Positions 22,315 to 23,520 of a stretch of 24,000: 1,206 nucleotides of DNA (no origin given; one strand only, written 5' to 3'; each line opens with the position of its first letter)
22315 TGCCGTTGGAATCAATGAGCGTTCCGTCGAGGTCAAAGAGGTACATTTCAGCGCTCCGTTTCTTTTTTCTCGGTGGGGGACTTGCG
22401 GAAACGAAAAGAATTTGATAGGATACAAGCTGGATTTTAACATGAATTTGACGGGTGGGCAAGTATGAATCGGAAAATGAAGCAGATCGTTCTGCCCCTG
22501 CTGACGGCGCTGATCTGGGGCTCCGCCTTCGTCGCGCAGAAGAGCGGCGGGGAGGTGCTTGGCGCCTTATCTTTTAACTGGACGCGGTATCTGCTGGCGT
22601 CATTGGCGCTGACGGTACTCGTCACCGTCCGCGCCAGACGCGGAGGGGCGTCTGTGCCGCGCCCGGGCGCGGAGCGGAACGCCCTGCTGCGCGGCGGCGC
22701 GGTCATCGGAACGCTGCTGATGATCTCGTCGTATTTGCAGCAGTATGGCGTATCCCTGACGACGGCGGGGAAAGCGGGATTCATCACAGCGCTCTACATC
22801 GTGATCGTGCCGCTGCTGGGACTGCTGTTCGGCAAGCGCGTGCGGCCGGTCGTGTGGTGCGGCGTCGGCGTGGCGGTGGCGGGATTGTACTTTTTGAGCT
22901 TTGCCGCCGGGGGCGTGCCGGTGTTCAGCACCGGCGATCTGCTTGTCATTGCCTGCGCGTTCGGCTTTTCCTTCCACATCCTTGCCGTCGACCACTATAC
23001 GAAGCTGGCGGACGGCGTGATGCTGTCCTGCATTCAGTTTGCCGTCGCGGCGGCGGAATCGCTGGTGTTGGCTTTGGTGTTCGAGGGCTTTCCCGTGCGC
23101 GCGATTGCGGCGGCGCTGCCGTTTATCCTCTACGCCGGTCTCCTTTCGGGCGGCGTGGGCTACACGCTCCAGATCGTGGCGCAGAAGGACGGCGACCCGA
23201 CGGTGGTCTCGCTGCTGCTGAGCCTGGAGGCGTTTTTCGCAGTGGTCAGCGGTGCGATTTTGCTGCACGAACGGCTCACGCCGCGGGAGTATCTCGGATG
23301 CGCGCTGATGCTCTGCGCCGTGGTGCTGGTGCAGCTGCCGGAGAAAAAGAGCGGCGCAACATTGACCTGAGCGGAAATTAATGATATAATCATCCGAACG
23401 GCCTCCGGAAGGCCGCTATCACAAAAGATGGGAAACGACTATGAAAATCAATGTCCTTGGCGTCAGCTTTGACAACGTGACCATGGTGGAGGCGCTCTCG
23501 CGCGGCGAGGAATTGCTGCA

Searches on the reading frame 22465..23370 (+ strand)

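Call 7: search_protein_families(library=ncbifam, proteins=[window:22465-23370:+])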
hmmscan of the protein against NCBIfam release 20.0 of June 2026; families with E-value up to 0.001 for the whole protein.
window:22465-23370:+ (301 aa): 4 families
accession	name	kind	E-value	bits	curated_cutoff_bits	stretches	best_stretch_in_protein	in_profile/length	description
TIGR00950.1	2A78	equivalog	2e-10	40.5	230.2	1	18-287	1-264/264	carboxylate/amino acid/amine transporter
NF008432.0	PRK11272.1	equivalog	3.1e-10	39.7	270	1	12-294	15-290/294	drug/metabolite exporter YedA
NF007823.0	PRK10532.1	equivalog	0.00012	21.3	354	1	108-287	101-277/295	threonine/homoserine exporter RhtA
NF011625.2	PRK15051.1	equivalog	0.0004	20.6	92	0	226-289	44-107/111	4-amino-4-deoxy-L-arabinose-phosphoundecaprenol flippase subunit ArnE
